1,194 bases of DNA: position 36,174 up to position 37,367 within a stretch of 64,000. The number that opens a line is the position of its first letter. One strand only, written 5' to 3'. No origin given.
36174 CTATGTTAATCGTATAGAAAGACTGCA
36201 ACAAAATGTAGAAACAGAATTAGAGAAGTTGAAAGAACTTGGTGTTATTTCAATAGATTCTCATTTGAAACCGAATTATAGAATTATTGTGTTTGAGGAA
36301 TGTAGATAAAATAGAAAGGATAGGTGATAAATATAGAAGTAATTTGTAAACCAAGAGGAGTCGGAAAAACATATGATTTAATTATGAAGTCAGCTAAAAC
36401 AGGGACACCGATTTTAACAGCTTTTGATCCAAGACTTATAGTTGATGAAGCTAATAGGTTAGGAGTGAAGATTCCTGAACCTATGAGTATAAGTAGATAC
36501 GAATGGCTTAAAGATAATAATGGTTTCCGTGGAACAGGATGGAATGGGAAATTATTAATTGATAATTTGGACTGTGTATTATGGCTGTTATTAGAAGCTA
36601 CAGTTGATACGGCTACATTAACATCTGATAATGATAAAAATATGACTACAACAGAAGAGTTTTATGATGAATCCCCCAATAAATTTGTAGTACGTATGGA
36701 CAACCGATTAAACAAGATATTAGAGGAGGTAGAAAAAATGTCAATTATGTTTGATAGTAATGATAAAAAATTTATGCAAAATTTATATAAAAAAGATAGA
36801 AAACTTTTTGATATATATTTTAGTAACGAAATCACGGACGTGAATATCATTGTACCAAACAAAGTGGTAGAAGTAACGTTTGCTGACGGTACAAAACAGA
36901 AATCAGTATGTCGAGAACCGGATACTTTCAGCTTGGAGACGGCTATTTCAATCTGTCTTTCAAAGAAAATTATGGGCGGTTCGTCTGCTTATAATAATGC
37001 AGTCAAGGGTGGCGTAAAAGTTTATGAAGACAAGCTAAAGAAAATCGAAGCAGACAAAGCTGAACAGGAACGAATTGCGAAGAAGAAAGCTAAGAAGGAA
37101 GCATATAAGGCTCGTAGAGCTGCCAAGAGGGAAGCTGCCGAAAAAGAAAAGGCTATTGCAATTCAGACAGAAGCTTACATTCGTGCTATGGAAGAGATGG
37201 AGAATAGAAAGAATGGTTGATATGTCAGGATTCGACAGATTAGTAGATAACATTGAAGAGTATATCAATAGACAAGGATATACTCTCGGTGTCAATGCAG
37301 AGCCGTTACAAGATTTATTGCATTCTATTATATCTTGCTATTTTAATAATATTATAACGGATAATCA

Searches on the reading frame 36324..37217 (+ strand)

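Call 22: search_protein_families(library=phrogs, proteins=[window:36324-37217:+], max_evalue=0.001)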
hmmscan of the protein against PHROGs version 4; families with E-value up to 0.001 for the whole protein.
window:36324-37217:+ (298 aa): 1 family
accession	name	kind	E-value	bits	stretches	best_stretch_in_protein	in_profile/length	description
phrog_1828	-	unknown function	1.5e-12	48.8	1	5-102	2-100/109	-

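Call 83: search_protein_families(library=pfam, proteins=[window:36324-37217:+], max_evalue=0.001)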
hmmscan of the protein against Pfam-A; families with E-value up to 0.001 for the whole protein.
window:36324-37217:+ (298 aa): 0 families
